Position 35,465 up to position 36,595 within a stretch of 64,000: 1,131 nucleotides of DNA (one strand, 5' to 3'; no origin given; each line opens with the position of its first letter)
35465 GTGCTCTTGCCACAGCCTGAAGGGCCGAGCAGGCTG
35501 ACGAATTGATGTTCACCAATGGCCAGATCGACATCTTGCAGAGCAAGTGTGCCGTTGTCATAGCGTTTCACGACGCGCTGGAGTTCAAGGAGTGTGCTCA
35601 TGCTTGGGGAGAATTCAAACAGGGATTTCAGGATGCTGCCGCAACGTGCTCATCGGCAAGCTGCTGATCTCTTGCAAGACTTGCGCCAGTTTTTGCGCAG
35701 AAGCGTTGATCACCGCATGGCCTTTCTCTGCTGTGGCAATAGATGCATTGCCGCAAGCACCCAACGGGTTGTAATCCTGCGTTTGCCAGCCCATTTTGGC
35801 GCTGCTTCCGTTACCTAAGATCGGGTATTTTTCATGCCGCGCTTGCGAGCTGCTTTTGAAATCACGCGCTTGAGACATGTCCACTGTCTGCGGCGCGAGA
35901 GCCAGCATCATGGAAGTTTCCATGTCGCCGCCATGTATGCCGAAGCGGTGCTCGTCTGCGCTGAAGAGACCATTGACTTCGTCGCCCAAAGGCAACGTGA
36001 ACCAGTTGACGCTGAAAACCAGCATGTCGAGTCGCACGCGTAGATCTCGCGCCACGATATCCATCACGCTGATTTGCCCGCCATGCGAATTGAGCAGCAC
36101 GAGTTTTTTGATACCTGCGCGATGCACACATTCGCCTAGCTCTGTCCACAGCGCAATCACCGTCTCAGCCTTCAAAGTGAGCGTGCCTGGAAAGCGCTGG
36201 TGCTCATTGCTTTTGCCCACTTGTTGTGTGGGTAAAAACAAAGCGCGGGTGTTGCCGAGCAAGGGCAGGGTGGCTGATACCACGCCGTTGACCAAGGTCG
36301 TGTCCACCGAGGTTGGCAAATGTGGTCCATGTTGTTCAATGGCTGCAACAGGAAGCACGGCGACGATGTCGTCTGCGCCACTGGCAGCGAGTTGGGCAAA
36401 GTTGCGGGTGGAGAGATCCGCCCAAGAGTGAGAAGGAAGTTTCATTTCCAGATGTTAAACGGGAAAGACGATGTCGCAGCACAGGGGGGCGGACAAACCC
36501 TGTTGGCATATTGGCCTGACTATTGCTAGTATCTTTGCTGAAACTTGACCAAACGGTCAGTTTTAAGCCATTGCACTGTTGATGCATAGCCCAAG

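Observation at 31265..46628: Composite reductive pyrimidine-catabolism island with unusual partners (creatininase-family, CodA-like amidohydrolase, FAD oxidase, two NitT/TauT ABC systems, RutR-like regulator)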

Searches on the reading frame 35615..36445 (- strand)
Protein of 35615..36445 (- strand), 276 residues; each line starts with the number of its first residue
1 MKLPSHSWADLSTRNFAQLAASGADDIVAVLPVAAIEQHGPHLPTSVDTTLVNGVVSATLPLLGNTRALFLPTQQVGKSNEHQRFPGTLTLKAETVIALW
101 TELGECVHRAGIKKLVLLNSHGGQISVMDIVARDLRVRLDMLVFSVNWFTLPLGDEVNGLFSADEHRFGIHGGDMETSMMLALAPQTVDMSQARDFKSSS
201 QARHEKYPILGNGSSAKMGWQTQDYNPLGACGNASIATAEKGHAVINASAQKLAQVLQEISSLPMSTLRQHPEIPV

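Call 3: search_protein_families(library=pfam, proteins=[window:35615-36445:-])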
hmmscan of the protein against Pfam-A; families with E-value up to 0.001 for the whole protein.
window:35615-36445:- (276 aa): 1 family
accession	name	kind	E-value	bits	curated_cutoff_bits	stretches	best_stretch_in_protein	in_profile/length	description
PF02633.19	Creatininase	-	4.9e-69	232.8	31.3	1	18-257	7-238/238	Creatinine amidohydrolase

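Call 4: search_protein_families(library=ncbifam, proteins=[window:35615-36445:-])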
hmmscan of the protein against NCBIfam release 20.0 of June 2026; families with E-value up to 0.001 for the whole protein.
window:35615-36445:- (276 aa): 4 families
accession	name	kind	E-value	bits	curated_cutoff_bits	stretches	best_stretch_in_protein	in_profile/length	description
TIGR03964.1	mycofact_creat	equivalog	2.5e-28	99.2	172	1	26-260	13-220/228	mycofactocin biosynthesis peptidyl-dipeptidase MftE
TIGR04448.1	creatininase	equivalog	1e-27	97.4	235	1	21-258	9-243/246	creatininase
NF041098.2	diketo_inos_hlase_IolN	equivalog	5.6e-15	55.2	245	1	26-262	25-267/307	3-dehydro-scyllo-inosose hydrolase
NF033501.0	ArfB_arch_rifla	equivalog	0.00031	20.6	180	1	36-143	26-127/219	2-amino-5-formylamino-6-ribosylaminopyrimidin-4(3H)-one 5'-monophosphate deformylase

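Call 9: search_solved_structures(query=window:35615-36445:-, max_evalue=0.00001)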
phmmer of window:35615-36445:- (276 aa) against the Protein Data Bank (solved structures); distinct sequences matched with E-value up to 0.00001: 8.
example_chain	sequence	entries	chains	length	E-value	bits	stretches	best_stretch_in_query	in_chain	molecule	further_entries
3lub_A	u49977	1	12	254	1.3e-16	64.2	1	28-261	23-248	Putative creatinine amidohydrolase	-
3a6e_A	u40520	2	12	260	4.2e-16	62.5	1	22-258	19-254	Creatinine amidohydrolase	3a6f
1q3k_A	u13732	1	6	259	6.3e-16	61.9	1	22-210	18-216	creatininase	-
3a6g_A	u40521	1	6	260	7.3e-16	61.7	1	22-258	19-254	Creatinine amidohydrolase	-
3a6j_A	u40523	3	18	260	1.5e-15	60.7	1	22-258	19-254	Creatinine amidohydrolase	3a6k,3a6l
1j2t_A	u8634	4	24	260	1.6e-15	60.5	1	22-258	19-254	creatinine amidohydrolase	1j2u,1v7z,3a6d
3a6h_A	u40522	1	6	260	4e-15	59.3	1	22-258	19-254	Creatinine amidohydrolase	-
3no4_A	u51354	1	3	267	5.1e-11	45.8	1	30-139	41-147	creatinine amidohydrolase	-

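Call 14: find_homologous_proteins(query=window:35615-36445:-, max_evalue=1e-20)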
Query window:35615-36445:- (276 aa): 7995 proteins with E <= 1e-20 among 8000 candidates; the best 120 are listed.
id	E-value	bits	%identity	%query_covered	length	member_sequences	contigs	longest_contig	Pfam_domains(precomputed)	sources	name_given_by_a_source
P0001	1.9e-173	593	96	100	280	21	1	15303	PF02633.20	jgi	jgi:creatinine amidohydrolase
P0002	1.3e-166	571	93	100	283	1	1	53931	PF02633.20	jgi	jgi:creatinine amidohydrolase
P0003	6.5e-166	568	92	99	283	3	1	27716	PF02633.20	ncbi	-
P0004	1.7e-165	567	93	100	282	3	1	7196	PF02633.20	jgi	jgi:creatinine amidohydrolase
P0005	2.2e-165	567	92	100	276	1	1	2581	PF02633.20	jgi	jgi:creatinine amidohydrolase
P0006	4.1e-165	566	92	100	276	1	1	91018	PF02633.20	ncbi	-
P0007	2.7e-161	553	88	100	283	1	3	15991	PF02633.20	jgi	jgi:creatinine amidohydrolase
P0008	1.4e-159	548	87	99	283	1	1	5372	PF02633.20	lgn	-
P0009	4.1e-159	546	90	99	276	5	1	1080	PF02633.20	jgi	jgi:creatinine amidohydrolase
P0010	9.7e-159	545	88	100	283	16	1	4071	PF02633.20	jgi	jgi:creatinine amidohydrolase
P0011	6.5e-158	542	88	100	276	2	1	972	PF02633.20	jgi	jgi:creatinine amidohydrolase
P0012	1.5e-156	538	88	100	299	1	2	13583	PF02633.20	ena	-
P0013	2.2e-156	537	86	99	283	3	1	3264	PF02633.20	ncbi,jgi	jgi:creatinine amidohydrolase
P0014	2.8e-156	537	88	100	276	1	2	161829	PF02633.20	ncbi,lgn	-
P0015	3.5e-156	536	89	99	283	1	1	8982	PF02633.20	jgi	jgi:creatinine amidohydrolase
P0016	9.4e-156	535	88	99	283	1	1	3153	PF02633.20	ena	-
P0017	5.1e-155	533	88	100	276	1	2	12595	PF02633.20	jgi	jgi:creatinine amidohydrolase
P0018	1.7e-154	531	86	100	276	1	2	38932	PF02633.20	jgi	jgi:creatinine amidohydrolase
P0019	2.3e-154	530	86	100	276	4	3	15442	PF02633.20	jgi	jgi:creatinine amidohydrolase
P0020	2.7e-154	530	86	100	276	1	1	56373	PF02633.20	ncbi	-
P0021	4.1e-154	530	86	100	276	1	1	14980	PF02633.20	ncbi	-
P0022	1.5e-153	528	86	100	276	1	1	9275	PF02633.20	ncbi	ncbi:MAG: creatininase family protein [Brachymonas sp.]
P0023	1.7e-153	528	85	99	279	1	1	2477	PF02633.20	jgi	jgi:creatinine amidohydrolase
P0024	2.3e-153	527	86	100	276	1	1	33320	PF02633.20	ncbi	-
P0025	5.8e-153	526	85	99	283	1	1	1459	PF02633.20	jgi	jgi:creatinine amidohydrolase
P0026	8.3e-153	525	86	99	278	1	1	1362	PF02633.20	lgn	-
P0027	1.6e-152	524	86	99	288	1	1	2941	PF02633.20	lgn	-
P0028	1.6e-152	524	86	99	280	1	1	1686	PF02633.20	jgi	jgi:creatinine amidohydrolase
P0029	4.9e-152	523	86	99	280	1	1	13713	PF02633.20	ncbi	-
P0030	6.3e-152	522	85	100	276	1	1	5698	PF02633.20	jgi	jgi:creatinine amidohydrolase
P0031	7.4e-152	522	85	99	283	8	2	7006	PF02633.20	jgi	jgi:creatinine amidohydrolase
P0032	7.7e-152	522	85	100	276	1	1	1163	PF02633.20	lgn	-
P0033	5.4e-151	519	85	99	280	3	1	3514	PF02633.20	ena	-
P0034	5.4e-151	519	85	100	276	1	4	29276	PF02633.20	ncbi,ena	-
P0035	1.2e-150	518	88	96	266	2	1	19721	PF02633.20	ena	-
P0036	2.5e-150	517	85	100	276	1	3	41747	PF02633.20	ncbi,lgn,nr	ncbi:MAG: creatininase family protein [Burkholderiales bacterium]|nr:MAG: creatininase family protei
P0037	1.9e-149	514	84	99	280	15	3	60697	PF02633.20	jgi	jgi:creatinine amidohydrolase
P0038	5.2e-149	513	82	100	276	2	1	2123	PF02633.20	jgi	jgi:creatinine amidohydrolase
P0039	4.8e-148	510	84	99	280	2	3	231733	PF02633.20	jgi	jgi:creatinine amidohydrolase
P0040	7.6e-148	509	84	99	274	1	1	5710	PF02633.20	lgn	-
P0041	9.3e-147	506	83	100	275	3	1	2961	PF02633.20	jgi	jgi:creatinine amidohydrolase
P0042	1.7e-146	505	83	99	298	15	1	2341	PF02633.20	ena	-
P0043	1.0e-145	502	82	99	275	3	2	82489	PF02633.20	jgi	jgi:creatinine amidohydrolase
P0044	9.4e-145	499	-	-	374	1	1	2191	PF02633.20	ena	-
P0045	2.8e-144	497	81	99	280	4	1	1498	PF02633.20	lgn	-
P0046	2.3e-143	494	81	99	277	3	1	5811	PF02633.20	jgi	jgi:creatinine amidohydrolase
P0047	2.5e-143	494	81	99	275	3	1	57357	PF02633.20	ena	-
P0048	3.9e-143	494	83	100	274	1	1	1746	PF02633.20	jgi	jgi:creatinine amidohydrolase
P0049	4.6e-143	493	83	100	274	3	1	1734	PF02633.20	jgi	jgi:creatinine amidohydrolase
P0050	1.7e-141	488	78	99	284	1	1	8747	PF02633.20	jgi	jgi:creatinine amidohydrolase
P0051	1.8e-141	488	80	99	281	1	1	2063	PF02633.20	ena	-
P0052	3.2e-141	487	78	99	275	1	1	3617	PF02633.20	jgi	jgi:creatinine amidohydrolase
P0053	5.0e-141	487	81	100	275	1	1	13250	PF02633.20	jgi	jgi:creatinine amidohydrolase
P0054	1.0e-140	486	79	100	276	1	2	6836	PF02633.20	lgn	-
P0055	1.1e-140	486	78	99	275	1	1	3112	PF02633.20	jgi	jgi:creatinine amidohydrolase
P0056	1.1e-140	486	78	99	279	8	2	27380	PF02633.20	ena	-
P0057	2.3e-140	485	78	99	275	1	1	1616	PF02633.20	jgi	jgi:creatinine amidohydrolase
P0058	1.3e-131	456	75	99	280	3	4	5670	PF02633.20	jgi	jgi:creatinine amidohydrolase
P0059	1.6e-129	449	74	100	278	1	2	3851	PF02633.20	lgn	-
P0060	3.2e-129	448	73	99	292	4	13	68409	PF02633.20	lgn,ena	-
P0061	5.4e-129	447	74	100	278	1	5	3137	PF02633.20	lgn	-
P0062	6.1e-128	444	73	100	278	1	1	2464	PF02633.20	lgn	-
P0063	1.2e-126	440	74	100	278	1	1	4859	PF02633.20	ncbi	-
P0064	2.6e-126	439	72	100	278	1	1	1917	PF02633.20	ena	-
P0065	3.8e-126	438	73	100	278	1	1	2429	PF02633.20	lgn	-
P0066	1.0e-125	437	73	99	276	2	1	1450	PF02633.20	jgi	jgi:creatinine amidohydrolase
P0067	1.2e-125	436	71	100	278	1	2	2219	PF02633.20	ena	-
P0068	1.4e-125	436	72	100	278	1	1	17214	PF02633.20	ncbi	-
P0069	1.7e-125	436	72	100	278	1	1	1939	PF02633.20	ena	-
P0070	2.4e-125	435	73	100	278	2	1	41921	PF02633.20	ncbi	-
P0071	4.8e-125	434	73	100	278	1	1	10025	PF02633.20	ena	-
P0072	5.2e-125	434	73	100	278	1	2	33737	PF02633.20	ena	-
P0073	5.6e-125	434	71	100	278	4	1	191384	PF02633.20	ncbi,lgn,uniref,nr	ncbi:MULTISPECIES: creatininase family protein [Ramlibacter]|uniref:Creatininase family protein n=1 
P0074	5.9e-125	434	73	100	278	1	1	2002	PF02633.20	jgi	jgi:creatinine amidohydrolase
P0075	7.9e-125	434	73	99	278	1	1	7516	PF02633.20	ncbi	-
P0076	9.2e-125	433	72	100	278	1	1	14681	PF02633.20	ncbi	-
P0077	9.9e-125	433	71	100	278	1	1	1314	PF02633.20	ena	-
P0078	1.3e-124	433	71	100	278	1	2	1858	PF02633.20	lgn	-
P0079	2.0e-124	432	71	99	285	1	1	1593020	PF02633.20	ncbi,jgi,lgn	jgi:creatinine amidohydrolase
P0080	2.5e-124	432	71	100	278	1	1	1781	PF02633.20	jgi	jgi:creatinine amidohydrolase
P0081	2.6e-124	432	73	100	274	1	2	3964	PF02633.20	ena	-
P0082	2.6e-124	432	72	100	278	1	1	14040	PF02633.20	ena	-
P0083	2.6e-124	432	72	100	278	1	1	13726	PF02633.20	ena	-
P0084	2.7e-124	432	71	100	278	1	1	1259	PF02633.20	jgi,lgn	-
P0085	3.7e-124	431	71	100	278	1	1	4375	PF02633.20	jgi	-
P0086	5.0e-124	431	71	100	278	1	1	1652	PF02633.20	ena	-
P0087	5.8e-124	431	72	99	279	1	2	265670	PF02633.20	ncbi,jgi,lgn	jgi:creatinine amidohydrolase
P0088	5.8e-124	431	72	99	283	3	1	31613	PF02633.20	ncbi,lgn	ncbi:creatininase family protein [soil metagenome]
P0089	6.4e-124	431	70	100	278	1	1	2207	PF02633.20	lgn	-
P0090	1.4e-123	430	71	100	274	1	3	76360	PF02633.20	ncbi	ncbi:MAG: creatininase family protein [Pseudomonadota bacterium]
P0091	1.4e-123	430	73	100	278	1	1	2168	PF02633.20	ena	-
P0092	1.4e-123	430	73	100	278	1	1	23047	PF02633.20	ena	-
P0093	1.5e-123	430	73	100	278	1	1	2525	PF02633.20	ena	-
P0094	1.8e-123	429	72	99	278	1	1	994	PF02633.20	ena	-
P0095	1.8e-123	429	71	100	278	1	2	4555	PF02633.20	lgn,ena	-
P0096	1.9e-123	429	70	100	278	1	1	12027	PF02633.20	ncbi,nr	ncbi:MAG TPA: creatininase family protein [Ramlibacter sp.]|nr:creatininase family protein [Ramlibac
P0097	1.9e-123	429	73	100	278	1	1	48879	PF02633.20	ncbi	-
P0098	2.0e-123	429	70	100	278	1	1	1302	PF02633.20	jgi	jgi:creatinine amidohydrolase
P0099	2.2e-123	429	71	100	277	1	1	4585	PF02633.20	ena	-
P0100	2.4e-123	429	71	100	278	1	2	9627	PF02633.20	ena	-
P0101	3.7e-123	428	71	100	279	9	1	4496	PF02633.20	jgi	jgi:creatinine amidohydrolase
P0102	4.3e-123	428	71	100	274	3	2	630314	PF02633.20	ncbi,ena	-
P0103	4.6e-123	428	71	100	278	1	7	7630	PF02633.20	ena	-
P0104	5.3e-123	428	72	100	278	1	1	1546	PF02633.20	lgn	-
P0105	6.2e-123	427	70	100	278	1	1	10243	PF02633.20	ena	-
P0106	6.2e-123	427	71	100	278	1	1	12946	PF02633.20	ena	-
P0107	7.3e-123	427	70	100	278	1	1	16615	PF02633.20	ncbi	-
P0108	7.7e-123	427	70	100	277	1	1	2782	PF02633.20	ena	-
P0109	1.0e-122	427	71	100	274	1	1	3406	PF02633.20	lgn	-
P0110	1.0e-122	427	71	100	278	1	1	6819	PF02633.20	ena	-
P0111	1.1e-122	427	75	95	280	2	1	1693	PF02633.20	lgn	-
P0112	1.2e-122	426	70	100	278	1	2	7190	PF02633.20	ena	-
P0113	1.2e-122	426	70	100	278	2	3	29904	PF02633.20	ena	-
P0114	1.4e-122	426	71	100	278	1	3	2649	PF02633.20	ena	-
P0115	1.6e-122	426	70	100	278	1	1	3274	PF02633.20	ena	-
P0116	1.7e-122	426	70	100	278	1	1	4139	PF02633.20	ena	-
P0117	1.7e-122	426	70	100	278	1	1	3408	PF02633.20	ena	-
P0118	1.8e-122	426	71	100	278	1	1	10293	PF02633.20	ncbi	-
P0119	2.6e-122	425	71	100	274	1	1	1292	PF02633.20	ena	-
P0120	2.8e-122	425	71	99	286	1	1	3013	PF02633.20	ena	-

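Call 15: find_encoding_contigs(protein=P0073, flank=10000, max_places=3)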
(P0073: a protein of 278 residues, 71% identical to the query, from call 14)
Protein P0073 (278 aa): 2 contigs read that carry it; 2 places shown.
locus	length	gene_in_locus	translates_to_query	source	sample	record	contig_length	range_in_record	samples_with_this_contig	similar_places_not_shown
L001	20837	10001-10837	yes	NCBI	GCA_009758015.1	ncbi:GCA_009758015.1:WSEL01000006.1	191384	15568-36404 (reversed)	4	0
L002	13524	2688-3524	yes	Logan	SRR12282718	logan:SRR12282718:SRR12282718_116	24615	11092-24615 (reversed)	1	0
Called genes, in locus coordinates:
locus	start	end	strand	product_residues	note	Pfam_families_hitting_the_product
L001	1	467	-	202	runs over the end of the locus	PF00578:AhpC-TSA, PF08534:Redoxin, PF13098:Thioredoxin_2 (weak)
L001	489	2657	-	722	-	PF11412:DsbD_N, PF02683:DsbD_TM, PF13899:Thioredoxin_7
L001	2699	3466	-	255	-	PF01411:tRNA-synt_2c, PF07973:tRNA_SAD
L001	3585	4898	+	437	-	PF23500:DUF7133, PF22807:TrAA12, PF07995:GSDH, PF22807:TrAA12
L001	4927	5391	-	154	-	PF13404:HTH_AsnC-type, PF13412:HTH_24, PF01037:AsnC_trans_reg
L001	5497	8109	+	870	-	PF28598:PDH_E1_N, PF00456:Transketolase_N (weak), PF17831:PDH_E1_M, PF22613:Transketolase_C_1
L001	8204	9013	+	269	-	PF00753:Lactamase_B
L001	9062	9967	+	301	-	PF00561:Abhydrolase_1, PF12146:Hydrolase_4 (faint), PF12697:Abhydrolase_6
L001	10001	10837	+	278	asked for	PF02633:Creatininase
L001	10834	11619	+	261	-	PF00005:ABC_tran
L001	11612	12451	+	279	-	PF00528:BPD_transp_1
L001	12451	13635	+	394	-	PF01979:Amidohydro_1, PF07969:Amidohydro_3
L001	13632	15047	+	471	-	PF01565:FAD_binding_4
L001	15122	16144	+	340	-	PF09084:NMT1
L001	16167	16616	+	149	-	PF01042:Ribonuc_L-PSP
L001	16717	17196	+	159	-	PF00571:CBS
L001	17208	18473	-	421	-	PF05977:MFS_3, PF07690:MFS_1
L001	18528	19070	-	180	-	PF00719:Pyrophosphatase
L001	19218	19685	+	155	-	PF07080:DUF1348, PF12680:SnoaL_2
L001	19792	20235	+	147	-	PF21291:CYNS_N, PF02560:Cyanate_lyase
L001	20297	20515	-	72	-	PF10685:KGG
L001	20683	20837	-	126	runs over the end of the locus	PF00085:Thioredoxin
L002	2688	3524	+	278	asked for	PF02633:Creatininase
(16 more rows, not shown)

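Call 16: find_encoding_contigs(protein=P0079, flank=10000, max_places=3)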
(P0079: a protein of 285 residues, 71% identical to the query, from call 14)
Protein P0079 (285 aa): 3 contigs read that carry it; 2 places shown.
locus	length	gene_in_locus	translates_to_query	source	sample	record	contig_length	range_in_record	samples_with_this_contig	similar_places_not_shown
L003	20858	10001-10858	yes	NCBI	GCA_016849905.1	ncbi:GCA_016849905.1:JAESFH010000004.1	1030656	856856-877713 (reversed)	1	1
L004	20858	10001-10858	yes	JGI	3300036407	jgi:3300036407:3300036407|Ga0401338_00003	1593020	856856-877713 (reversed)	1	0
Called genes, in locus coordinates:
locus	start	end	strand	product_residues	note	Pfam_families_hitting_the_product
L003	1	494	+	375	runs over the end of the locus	-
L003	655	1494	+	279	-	-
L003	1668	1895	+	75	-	-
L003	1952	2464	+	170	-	-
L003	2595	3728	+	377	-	-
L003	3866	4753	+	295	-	-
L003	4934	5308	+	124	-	PF14300:DMP19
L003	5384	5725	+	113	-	PF22400:DUF6980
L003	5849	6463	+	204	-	-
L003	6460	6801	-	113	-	-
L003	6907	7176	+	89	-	-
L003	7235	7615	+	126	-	-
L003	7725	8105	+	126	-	-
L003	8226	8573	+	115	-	PF08818:DUF1801 (faint)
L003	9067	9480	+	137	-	PF02566:OsmC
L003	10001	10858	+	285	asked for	PF02633:Creatininase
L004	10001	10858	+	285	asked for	PF02633:Creatininase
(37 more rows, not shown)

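Call 19: find_related_loci(query=A1, collection=genome_contigs, flank=10000)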
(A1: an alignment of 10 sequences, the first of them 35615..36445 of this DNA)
Query A1 (276 aa) in genome_contigs; peptide patterns used: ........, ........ (x = any residue, [..] = any of these).
600 stretches matched a pattern (row limit reached: there are more); 589 encode a relative of the query (tblastn E <= 1e-3); the best 80 are kept; 80 distinct loci.
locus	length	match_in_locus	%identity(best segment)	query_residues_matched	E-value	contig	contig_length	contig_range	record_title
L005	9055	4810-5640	69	1-275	1e-117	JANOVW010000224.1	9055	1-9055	MAG: Rhodoferax sp. isolate VAR_35_metabat_554 VAR_35_k141_2495751, whole genome shotgun sequence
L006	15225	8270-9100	68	1-275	4e-117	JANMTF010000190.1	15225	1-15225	MAG: Polaromonas sp. isolate SOY_29_metabat_262 SOY_29_k141_945592, whole genome shotgun sequence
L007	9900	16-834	70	5-275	2e-116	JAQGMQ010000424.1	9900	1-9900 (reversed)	MAG: Rhodoferax sp. isolate RYN_565 scaffold_2488478, whole genome shotgun sequence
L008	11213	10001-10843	66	1-275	1e-113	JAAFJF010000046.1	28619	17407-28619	MAG: Polaromonas sp. isolate bin7.concoct.b1b2b5.061 WN_Polaromonas_2_scaffold_46, whole genome shotgun sequence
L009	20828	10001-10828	65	1-274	5e-111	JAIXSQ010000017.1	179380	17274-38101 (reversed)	MAG: Comamonadaceae bacterium isolate C8_MAG_00011 pond_C8_MAG_00011_000000000013, whole genome shotgun sequence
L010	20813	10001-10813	64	4-268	8e-110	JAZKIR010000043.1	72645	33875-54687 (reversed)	MAG: Pseudomonadota bacterium isolate ADI_DC_SW_02_SPN_11032020-bin055 DCSW02SPN_B055_0_000000000043, whole genome shotg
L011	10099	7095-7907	65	1-274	8e-109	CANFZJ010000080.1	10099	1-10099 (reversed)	MAG: Comamonadaceae bacterium isolate Jr-20nov17-118 genome assembly, contig: Jr-20nov17-C8761, whole genome shotgun seq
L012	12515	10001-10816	65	4-269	6e-108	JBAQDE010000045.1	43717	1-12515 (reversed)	MAG: Rhodoferax sp. isolate MFD03280_ilm_asm_bin41 k127_113698, whole genome shotgun sequence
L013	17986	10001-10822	65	1-268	4e-108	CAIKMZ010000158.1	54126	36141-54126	MAG: uncultured beta proteobacterium isolate AlinenLipids_bin-2398 genome assembly, contig: bin-2398:158/167, whole geno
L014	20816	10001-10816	65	4-273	1e-107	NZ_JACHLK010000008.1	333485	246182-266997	Acidovorax soli strain S00198 Ga0436330_08, whole genome shotgun sequence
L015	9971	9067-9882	62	1-274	2e-106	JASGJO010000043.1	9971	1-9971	MAG: Pseudorhodoferax sp. isolate 5N482 JMF-2111-06-0005.ont.bin.482_42, whole genome shotgun sequence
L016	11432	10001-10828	63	1-274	8e-106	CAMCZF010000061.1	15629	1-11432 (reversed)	MAG: Rhodoferax sp. OV413 isolate MiE-16apr19-70 genome assembly, contig: MiE-16apr19-C7422, whole genome shotgun sequen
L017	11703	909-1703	65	1-267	9e-106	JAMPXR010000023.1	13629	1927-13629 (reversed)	MAG: Ramlibacter sp. isolate R2F_R2FSRR_metabat.43 R2F_C2521, whole genome shotgun sequence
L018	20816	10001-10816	66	1-274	1e-104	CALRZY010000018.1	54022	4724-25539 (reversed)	MAG: Curvibacter sp. AEP1-3 isolate JJ-MO2A5-297-2-mx-bin684 genome assembly, contig: JJ-MO2A5-297-C39, whole genome sho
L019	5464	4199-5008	64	5-272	3e-103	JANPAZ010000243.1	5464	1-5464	MAG: Rhodoferax sp. isolate VAR_79_metabat_1 VAR_79_k141_3513733, whole genome shotgun sequence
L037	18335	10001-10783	52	8-273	4e-82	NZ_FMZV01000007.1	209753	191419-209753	Ruegeria marina strain CGMCC 1.9108, whole genome shotgun sequence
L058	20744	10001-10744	47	8-260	7e-68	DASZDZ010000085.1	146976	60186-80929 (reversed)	MAG TPA_asm: Pseudaminobacter sp. isolate SMAG_U6481 k141_585639, whole genome shotgun sequence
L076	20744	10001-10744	44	8-260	4e-63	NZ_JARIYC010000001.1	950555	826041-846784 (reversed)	Mesorhizobium ciceri strain LMG 14989 contig00001, whole genome shotgun sequence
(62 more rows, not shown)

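Call 22: find_encoding_contigs(protein=P0014, flank=10000, max_places=2)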
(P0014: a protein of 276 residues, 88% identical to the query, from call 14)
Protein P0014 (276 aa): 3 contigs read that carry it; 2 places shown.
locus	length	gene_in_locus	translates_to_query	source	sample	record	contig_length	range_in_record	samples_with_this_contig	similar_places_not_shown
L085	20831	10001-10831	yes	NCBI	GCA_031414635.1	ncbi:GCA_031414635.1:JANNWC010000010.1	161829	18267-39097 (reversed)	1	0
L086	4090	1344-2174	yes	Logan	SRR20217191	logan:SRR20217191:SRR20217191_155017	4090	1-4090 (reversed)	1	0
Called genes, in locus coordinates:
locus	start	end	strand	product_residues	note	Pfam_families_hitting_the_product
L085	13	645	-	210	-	PF00578:AhpC-TSA, PF08534:Redoxin, PF13098:Thioredoxin_2 (weak)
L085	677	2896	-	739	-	PF11412:DsbD_N, PF02683:DsbD_TM, PF13899:Thioredoxin_7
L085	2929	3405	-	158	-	PF01047:MarR (weak), PF13404:HTH_AsnC-type, PF13412:HTH_24, PF01037:AsnC_trans_reg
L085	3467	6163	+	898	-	PF28598:PDH_E1_N, PF00456:Transketolase_N (faint), PF17831:PDH_E1_M, PF02780:Transketolase_C (weak), PF22613:Transketolase_C_1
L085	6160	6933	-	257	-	PF00970:FAD_binding_6 (weak), PF00175:NAD_binding_1 (weak)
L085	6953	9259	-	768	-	PF04879:Molybdop_Fe4S4, PF00384:Molybdopterin, PF01568:Molydop_binding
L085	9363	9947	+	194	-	PF00440:TetR_N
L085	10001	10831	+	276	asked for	PF02633:Creatininase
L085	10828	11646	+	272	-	PF00005:ABC_tran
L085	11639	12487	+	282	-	PF00528:BPD_transp_1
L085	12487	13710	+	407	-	PF01979:Amidohydro_1, PF07969:Amidohydro_3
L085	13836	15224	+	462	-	PF01565:FAD_binding_4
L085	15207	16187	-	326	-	PF05990:DUF900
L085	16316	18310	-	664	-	PF05977:MFS_3, PF07690:MFS_1, PF01553:Acyltransferase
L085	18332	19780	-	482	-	PF08495:FIST, PF10442:FIST_C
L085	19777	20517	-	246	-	-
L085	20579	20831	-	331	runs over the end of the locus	PF09084:NMT1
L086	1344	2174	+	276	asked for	PF02633:Creatininase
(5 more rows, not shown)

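Call 23: find_encoding_contigs(protein=P0039, flank=10000, max_places=2)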
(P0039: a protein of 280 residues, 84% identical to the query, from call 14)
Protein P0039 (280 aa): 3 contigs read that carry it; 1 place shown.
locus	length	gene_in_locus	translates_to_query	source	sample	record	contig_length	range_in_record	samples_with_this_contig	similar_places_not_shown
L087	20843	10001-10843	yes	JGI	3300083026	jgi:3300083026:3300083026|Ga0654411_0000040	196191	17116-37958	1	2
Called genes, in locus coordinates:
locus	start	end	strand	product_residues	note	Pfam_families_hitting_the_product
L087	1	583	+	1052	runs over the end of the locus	PF00873:ACR_tran, PF03176:MMPL (weak), PF02355:SecD_SecF_C (faint)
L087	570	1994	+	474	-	PF02321:OEP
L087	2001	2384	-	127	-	-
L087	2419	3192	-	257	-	PF00106:adh_short, PF08659:KR, PF13561:adh_short_C2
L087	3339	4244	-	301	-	PF00106:adh_short, PF08659:KR, PF13561:adh_short_C2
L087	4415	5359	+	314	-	PF00126:HTH_1, PF03466:LysR_substrate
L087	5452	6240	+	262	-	PF10881:DUF2726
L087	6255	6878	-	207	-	PF00578:AhpC-TSA, PF08534:Redoxin, PF13098:Thioredoxin_2 (weak)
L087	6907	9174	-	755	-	PF11412:DsbD_N, PF02683:DsbD_TM, PF13899:Thioredoxin_7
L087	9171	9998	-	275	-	PF01411:tRNA-synt_2c, PF07973:tRNA_SAD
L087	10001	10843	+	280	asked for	PF02633:Creatininase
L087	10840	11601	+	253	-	PF00005:ABC_tran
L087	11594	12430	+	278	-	PF00528:BPD_transp_1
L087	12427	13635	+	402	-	PF01979:Amidohydro_1, PF07969:Amidohydro_3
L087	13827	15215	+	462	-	PF01565:FAD_binding_4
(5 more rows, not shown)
